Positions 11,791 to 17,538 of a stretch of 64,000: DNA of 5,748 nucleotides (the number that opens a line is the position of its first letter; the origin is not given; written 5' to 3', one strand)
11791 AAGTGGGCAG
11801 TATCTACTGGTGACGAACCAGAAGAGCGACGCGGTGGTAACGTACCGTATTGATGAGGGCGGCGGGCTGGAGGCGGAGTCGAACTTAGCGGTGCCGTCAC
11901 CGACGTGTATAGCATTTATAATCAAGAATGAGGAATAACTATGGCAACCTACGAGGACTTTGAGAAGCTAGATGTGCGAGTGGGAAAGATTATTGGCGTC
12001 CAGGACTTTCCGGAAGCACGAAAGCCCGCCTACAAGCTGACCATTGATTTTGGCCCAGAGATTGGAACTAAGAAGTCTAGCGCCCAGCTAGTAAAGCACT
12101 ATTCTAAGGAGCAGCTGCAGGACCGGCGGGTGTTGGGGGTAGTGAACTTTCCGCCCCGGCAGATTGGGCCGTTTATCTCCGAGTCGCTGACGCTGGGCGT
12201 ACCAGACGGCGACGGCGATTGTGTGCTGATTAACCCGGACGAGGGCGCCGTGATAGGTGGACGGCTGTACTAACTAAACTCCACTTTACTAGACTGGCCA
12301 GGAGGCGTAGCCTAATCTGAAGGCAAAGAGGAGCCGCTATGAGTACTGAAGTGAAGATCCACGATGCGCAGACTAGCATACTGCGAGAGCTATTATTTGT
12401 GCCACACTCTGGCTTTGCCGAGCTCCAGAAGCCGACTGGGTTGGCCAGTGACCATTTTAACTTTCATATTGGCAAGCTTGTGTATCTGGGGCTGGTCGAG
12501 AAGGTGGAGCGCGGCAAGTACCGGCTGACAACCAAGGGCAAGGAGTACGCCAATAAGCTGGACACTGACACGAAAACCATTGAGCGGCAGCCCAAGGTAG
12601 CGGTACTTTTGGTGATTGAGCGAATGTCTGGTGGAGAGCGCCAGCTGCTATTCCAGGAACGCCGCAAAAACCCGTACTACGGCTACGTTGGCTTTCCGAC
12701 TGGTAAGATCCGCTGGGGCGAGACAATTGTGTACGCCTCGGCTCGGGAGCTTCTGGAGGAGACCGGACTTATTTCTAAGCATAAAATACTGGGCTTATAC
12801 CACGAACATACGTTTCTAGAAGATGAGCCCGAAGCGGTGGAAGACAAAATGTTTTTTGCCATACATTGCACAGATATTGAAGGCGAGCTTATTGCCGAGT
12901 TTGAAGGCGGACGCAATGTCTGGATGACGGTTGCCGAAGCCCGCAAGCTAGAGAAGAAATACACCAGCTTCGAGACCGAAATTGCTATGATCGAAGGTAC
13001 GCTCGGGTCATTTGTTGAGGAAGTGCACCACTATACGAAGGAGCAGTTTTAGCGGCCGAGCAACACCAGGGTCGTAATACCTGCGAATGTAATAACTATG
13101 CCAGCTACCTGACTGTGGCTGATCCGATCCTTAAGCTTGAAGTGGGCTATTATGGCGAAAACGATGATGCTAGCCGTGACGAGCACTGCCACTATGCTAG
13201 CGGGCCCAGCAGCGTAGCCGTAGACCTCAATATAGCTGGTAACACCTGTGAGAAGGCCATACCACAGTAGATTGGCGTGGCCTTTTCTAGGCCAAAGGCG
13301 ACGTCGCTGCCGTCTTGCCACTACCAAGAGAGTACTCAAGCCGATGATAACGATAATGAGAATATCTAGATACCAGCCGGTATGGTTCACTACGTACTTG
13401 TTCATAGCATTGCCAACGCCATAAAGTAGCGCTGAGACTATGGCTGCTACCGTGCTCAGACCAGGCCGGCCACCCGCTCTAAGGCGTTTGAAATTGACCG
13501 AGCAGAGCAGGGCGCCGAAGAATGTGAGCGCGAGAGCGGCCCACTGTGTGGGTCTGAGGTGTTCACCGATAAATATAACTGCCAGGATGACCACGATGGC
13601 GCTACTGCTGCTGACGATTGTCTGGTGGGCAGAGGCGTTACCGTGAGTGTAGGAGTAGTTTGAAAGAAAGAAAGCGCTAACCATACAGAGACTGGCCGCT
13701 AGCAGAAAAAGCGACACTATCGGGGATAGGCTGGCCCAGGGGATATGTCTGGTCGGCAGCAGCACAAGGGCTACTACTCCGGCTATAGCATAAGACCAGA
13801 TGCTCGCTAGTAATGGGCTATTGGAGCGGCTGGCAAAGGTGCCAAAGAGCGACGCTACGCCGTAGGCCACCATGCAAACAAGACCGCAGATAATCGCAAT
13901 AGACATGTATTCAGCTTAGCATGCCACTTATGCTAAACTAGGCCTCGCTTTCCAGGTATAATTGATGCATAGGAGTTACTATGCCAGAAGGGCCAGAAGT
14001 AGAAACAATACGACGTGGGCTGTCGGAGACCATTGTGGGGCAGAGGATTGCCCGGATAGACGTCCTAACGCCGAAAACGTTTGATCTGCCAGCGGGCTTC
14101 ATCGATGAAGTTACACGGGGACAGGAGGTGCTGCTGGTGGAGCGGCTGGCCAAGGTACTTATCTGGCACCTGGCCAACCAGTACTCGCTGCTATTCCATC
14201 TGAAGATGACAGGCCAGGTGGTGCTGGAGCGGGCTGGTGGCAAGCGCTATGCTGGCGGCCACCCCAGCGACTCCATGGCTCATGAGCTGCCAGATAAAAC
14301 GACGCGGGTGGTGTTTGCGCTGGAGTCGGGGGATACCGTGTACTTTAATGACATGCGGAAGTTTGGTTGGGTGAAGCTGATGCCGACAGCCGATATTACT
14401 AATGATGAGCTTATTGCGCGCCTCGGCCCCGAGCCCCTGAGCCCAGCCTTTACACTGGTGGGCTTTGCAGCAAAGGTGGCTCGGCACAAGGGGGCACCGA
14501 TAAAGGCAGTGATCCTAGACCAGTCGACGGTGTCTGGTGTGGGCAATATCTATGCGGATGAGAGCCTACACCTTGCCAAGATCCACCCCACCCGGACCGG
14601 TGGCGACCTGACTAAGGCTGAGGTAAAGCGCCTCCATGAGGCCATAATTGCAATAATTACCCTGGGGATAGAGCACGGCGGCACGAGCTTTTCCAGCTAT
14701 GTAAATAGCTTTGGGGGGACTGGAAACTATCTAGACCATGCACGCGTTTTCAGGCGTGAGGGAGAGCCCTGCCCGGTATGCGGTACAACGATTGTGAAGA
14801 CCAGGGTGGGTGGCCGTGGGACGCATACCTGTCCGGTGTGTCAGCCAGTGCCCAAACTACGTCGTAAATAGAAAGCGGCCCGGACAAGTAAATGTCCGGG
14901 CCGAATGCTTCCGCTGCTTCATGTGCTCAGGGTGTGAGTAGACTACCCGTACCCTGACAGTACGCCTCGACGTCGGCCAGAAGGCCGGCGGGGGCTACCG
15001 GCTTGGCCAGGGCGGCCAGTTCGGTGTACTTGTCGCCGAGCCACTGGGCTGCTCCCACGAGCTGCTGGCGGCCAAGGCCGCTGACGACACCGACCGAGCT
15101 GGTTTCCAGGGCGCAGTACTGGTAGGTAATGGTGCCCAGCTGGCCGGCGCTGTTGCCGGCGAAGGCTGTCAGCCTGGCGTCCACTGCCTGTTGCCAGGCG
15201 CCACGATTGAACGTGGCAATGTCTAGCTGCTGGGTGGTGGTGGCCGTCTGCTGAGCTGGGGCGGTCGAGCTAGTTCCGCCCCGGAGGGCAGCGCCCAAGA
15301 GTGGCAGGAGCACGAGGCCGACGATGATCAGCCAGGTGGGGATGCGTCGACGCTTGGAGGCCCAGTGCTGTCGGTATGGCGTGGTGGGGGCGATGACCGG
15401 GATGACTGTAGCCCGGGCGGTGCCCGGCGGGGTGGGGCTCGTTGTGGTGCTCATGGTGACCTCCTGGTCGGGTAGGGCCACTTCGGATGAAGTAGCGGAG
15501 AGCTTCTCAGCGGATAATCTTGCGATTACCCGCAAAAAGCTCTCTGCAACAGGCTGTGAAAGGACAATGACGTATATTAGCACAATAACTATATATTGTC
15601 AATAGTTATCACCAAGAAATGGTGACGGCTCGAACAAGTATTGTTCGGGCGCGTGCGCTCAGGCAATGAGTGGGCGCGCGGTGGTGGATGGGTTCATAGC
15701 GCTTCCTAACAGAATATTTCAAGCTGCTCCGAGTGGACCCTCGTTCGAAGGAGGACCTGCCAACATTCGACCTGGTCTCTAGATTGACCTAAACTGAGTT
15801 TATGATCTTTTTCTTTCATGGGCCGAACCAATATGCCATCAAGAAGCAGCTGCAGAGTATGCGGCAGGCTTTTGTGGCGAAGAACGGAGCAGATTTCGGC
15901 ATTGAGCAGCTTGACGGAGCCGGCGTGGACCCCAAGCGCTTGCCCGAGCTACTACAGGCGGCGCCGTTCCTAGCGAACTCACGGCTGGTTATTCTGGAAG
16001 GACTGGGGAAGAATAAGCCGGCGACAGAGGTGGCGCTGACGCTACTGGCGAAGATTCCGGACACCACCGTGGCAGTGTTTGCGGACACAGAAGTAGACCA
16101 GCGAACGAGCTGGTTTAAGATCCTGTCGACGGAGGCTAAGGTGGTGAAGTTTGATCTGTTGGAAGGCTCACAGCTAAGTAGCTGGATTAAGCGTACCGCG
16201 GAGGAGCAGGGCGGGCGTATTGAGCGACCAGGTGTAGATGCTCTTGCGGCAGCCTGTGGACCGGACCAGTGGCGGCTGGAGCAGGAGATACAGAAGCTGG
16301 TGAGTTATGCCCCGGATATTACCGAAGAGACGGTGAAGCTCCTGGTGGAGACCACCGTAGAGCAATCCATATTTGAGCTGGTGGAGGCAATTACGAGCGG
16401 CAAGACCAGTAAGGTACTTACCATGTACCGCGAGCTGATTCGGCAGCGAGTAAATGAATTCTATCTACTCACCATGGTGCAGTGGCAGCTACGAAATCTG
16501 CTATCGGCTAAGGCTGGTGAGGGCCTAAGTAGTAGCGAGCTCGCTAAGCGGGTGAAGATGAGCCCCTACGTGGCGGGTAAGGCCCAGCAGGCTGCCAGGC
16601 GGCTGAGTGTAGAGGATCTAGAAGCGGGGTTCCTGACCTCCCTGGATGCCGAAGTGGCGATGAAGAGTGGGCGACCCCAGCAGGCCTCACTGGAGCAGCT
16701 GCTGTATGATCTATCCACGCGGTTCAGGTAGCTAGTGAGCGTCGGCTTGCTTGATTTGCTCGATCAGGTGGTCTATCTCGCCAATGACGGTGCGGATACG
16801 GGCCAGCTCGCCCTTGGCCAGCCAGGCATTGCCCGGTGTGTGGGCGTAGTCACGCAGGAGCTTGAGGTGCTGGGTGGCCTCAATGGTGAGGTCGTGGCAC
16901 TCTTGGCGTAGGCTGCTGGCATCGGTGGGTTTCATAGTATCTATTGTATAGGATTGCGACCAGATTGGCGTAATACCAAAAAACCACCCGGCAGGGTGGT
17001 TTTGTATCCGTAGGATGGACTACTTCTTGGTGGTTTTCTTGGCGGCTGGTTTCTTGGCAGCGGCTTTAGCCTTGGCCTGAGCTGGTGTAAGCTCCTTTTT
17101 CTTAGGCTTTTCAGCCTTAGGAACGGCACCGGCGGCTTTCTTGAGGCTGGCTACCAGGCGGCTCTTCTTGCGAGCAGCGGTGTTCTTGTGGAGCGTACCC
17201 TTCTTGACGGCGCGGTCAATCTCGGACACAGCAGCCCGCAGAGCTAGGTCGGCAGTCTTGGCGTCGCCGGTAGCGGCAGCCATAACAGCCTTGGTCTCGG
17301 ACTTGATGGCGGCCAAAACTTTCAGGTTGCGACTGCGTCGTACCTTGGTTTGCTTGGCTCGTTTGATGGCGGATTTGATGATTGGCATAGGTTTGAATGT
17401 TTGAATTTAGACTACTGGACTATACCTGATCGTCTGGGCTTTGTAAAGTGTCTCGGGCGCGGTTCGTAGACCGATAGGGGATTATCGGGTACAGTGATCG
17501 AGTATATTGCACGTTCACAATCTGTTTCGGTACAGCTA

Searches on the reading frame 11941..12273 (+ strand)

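Call 45: search_protein_families(library=pfam, proteins=[window:11941-12273:+])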
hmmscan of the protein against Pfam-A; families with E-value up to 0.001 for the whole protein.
window:11941-12273:+ (110 aa): 1 family
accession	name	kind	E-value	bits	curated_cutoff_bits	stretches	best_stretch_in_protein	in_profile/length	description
PF01588.26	tRNA_bind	-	5.9e-13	49.2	27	1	12-106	1-94/96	Putative tRNA binding domain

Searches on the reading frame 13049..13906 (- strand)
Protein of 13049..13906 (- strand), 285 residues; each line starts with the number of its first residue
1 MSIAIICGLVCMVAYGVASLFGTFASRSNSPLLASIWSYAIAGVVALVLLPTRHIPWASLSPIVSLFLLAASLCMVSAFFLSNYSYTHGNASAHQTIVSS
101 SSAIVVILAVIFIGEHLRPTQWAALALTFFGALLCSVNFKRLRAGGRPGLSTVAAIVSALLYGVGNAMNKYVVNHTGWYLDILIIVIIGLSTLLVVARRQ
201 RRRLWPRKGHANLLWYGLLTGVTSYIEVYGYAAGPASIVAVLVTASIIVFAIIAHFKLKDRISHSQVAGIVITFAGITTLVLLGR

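Call 9: search_protein_families(library=pfam, proteins=[window:13049-13906:-])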
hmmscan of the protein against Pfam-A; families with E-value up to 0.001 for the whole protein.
window:13049-13906:- (285 aa): 2 families
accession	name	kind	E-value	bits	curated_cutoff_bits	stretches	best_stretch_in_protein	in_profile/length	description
PF00892.27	EamA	-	3.4e-25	89.3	28.2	2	3-136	2-134/135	EamA-like transporter family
PF05653.20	Mg_trans_NIPA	-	1.7e-06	27.9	26.2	1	213-282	51-121/295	Magnesium transporter NIPA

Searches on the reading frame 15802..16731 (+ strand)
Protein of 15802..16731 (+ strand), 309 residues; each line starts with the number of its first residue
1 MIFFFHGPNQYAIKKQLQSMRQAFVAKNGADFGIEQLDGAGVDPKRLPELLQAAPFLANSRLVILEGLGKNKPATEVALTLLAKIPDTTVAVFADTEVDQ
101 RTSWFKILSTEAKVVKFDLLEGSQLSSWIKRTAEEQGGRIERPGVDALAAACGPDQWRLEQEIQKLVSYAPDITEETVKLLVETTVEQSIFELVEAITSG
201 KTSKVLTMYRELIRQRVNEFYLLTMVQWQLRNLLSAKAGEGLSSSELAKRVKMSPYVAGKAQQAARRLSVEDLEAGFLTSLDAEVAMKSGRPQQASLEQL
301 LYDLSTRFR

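Call 46: search_protein_families(library=pfam, proteins=[window:15802-16731:+])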
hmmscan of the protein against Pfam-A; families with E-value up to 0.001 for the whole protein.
window:15802-16731:+ (309 aa): 2 families
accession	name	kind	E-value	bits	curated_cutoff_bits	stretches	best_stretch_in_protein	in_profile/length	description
PF21694.2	DNA_pol3_delta_C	-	6.1e-22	78.3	27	1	187-301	1-118/121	DNA polymerase III delta subunit, C-terminal domain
PF06144.19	DNA_pol3_delta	-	1.1e-10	42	21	1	4-117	2-123/124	DNA polymerase III, delta subunit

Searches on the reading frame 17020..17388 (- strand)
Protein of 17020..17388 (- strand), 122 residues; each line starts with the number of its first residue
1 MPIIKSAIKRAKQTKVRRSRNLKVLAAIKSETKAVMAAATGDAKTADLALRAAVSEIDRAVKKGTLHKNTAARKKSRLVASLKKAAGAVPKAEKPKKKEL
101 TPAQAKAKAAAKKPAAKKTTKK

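Call 46: search_protein_families(library=pfam, proteins=[window:17020-17388:-])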
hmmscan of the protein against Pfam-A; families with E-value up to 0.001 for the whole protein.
window:17020-17388:- (122 aa): 1 family
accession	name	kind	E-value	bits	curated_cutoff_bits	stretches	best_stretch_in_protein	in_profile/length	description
PF01649.23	Ribosomal_S20p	-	3.9e-21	75.9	29.5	1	4-82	3-82/83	Ribosomal protein S20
